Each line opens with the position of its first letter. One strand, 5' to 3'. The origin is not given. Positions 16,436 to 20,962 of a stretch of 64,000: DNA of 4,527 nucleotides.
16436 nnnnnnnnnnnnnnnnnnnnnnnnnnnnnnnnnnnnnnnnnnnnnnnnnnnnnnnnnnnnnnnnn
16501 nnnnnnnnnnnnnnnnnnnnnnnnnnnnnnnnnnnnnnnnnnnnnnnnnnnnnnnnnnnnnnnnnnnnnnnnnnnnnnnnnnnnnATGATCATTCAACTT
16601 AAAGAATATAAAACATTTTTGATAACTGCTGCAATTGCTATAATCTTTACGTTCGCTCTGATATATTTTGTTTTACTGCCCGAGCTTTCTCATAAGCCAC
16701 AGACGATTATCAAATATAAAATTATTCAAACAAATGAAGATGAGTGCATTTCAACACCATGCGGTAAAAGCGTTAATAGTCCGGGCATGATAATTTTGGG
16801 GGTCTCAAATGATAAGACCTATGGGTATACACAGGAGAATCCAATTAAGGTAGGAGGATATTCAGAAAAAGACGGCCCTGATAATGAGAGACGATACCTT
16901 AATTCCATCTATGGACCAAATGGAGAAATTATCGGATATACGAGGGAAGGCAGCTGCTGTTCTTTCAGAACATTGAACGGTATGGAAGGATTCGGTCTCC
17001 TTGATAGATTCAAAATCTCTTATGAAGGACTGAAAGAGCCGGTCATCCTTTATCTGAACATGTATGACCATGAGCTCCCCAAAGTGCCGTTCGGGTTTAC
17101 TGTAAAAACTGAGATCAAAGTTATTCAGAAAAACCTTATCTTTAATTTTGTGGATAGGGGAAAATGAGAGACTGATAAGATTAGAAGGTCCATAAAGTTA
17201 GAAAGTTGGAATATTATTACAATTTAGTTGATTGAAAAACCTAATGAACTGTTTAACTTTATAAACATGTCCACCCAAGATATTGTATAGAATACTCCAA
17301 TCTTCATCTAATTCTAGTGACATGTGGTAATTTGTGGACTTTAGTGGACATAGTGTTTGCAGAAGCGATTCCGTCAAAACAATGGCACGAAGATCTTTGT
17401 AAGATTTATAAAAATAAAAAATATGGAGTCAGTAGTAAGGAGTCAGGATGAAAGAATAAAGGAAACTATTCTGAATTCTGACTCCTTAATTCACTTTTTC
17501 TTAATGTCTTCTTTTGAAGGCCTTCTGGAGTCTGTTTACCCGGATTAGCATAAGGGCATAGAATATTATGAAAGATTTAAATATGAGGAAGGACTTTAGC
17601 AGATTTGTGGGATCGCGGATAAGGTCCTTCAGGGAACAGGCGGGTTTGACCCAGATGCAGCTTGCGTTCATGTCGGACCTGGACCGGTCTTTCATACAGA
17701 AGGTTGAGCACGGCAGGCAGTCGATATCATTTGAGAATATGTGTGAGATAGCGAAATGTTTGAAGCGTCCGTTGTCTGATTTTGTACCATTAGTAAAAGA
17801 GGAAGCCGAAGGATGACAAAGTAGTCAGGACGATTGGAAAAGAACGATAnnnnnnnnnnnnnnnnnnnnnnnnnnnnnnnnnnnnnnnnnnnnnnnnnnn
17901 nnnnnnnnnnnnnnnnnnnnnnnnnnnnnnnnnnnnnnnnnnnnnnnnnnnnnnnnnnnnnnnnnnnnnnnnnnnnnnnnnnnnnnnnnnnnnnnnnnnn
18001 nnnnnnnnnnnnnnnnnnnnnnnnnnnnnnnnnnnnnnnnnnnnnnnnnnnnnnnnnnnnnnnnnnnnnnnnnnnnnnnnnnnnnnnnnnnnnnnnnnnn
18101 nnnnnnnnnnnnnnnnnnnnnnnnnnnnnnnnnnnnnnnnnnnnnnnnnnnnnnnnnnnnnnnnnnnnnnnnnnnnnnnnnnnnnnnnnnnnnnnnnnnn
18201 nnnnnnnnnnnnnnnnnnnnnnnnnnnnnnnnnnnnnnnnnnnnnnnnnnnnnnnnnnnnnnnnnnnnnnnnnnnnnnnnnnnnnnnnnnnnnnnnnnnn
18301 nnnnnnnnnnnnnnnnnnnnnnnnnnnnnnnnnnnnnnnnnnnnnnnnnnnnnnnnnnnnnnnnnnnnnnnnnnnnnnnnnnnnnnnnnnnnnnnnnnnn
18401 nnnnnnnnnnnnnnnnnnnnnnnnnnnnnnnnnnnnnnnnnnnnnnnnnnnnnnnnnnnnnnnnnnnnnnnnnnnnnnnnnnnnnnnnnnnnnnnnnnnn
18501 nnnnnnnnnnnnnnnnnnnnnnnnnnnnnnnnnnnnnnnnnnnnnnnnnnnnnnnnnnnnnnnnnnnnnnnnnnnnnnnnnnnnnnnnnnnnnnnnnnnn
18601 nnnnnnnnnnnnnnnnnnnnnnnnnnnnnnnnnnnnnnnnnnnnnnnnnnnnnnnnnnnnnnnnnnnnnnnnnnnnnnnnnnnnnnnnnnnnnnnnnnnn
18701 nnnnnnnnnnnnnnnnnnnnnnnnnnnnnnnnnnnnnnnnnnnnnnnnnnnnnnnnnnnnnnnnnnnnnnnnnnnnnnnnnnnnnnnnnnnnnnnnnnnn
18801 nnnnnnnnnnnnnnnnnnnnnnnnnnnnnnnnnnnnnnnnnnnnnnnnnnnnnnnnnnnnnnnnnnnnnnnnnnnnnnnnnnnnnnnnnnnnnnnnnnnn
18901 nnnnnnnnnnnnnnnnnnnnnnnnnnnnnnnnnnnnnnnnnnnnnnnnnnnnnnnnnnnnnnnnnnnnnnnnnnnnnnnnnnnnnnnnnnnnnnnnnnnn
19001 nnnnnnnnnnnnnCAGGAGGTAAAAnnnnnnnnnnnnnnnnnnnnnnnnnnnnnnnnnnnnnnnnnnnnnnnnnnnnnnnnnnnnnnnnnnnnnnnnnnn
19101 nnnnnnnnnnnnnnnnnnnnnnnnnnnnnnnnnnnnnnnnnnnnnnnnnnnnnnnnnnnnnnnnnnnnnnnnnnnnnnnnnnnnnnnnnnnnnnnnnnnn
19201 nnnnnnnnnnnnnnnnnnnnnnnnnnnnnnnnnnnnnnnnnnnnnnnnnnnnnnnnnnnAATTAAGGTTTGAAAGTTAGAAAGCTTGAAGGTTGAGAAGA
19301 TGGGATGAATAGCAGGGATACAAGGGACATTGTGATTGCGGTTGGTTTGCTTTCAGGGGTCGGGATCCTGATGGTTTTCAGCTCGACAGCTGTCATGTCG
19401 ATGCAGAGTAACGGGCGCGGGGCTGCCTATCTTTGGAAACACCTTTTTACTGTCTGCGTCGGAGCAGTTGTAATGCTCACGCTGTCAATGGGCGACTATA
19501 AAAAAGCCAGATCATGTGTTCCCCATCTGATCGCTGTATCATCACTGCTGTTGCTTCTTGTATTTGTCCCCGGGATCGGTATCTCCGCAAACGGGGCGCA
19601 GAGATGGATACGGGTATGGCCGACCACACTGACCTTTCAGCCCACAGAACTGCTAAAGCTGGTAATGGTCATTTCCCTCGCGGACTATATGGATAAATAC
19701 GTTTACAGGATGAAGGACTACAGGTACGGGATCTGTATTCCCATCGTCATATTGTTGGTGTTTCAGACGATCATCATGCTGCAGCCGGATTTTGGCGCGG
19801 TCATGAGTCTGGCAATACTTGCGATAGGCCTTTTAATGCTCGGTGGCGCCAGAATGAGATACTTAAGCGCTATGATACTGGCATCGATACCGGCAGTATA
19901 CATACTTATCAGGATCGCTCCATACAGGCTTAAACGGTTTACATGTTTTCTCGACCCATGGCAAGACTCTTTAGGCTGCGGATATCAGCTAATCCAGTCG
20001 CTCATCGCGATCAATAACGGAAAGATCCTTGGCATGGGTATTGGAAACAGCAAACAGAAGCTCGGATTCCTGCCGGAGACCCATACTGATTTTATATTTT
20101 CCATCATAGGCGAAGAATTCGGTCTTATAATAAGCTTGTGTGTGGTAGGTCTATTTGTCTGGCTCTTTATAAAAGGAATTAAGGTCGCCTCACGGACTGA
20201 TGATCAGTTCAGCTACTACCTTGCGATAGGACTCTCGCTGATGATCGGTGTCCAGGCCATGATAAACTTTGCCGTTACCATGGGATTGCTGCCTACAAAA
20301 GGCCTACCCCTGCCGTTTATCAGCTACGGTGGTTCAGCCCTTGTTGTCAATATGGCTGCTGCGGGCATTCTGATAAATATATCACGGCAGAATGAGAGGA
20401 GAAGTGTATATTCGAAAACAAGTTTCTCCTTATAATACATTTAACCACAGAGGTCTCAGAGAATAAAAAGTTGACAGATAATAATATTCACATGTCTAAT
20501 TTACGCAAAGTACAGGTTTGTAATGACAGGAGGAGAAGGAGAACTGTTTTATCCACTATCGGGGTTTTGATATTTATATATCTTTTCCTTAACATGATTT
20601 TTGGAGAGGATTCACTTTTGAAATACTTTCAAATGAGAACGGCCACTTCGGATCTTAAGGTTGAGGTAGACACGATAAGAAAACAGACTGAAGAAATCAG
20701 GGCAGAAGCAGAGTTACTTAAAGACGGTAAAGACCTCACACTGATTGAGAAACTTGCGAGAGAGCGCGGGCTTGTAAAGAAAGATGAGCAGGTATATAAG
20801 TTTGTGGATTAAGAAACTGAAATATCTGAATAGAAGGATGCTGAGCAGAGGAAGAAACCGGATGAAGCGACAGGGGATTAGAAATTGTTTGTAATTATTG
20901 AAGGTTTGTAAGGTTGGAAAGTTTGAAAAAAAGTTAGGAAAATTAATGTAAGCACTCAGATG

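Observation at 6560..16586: Triplicated, diverged 698/698/699-aa paralogs with the same 5' leader and a perfect palindrome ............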

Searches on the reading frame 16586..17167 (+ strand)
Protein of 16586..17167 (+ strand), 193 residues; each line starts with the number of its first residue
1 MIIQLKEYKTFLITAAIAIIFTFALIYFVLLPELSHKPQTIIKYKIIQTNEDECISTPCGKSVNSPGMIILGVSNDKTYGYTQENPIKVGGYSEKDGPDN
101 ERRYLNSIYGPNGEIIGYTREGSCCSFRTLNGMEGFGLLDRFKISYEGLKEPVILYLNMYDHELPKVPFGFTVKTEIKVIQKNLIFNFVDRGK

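Call 3: search_protein_families(library=pfam, proteins=[window:16586-17167:+])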
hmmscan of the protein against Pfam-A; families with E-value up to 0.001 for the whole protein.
window:16586-17167:+ (193 aa): 0 families

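Call 9: search_protein_families(library=ncbifam, proteins=[window:16586-17167:+], max_evalue=0.01)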
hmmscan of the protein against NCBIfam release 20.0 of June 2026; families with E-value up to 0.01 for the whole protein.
window:16586-17167:+ (193 aa): 0 families

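Call 10: search_protein_families(library=padloc, proteins=[window:16586-17167:+], max_evalue=0.01)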
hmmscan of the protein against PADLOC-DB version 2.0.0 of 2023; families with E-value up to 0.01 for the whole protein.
window:16586-17167:+ (193 aa): 0 families

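Call 11: search_protein_families(library=phrogs, proteins=[window:16586-17167:+], max_evalue=0.01)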
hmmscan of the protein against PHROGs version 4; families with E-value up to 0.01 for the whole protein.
window:16586-17167:+ (193 aa): 0 families

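Call 83: search_protein_families(library=pfam, proteins=[window:16586-17167:+], max_evalue=0.1)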
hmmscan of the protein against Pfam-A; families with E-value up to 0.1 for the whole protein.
window:16586-17167:+ (193 aa): 0 families
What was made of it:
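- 16586..17167 (+): 193-aa protein with an N-terminal transmembrane helix; its start overlaps the stop of paralog C. Recurrent accessory gene of the module. No family match (calls 3, 9-11, 83).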

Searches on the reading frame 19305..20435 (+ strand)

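Call 11: search_protein_families(library=phrogs, proteins=[window:19305-20435:+], max_evalue=0.01)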
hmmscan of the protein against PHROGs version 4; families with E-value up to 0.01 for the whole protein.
window:19305-20435:+ (376 aa): 0 families

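Call 13: search_protein_families(library=pfam, proteins=[window:19305-20435:+])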
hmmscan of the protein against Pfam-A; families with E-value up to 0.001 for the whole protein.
window:19305-20435:+ (376 aa): 1 family
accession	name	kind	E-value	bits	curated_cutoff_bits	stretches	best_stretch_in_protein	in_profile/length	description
PF01098.24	FTSW_RODA_SPOVE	-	5.5e-100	335.3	26.4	1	10-363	4-354/356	Cell cycle protein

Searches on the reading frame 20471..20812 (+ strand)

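Call 83: search_protein_families(library=pfam, proteins=[window:20471-20812:+], max_evalue=0.1)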
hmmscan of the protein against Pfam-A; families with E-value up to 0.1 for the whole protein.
window:20471-20812:+ (113 aa): 3 families
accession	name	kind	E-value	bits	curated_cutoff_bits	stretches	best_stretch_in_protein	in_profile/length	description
PF04977.20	DivIC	-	3.8e-14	52.7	28.9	1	34-113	1-79/80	Septum formation initiator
PF25051.1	WHD_MCM8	-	0.022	15.2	26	0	47-88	33-74/80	MCM8 winged helix domain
PF23267.1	ENOX1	-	0.049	14.2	27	1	60-108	12-55/110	ENOX1-like domain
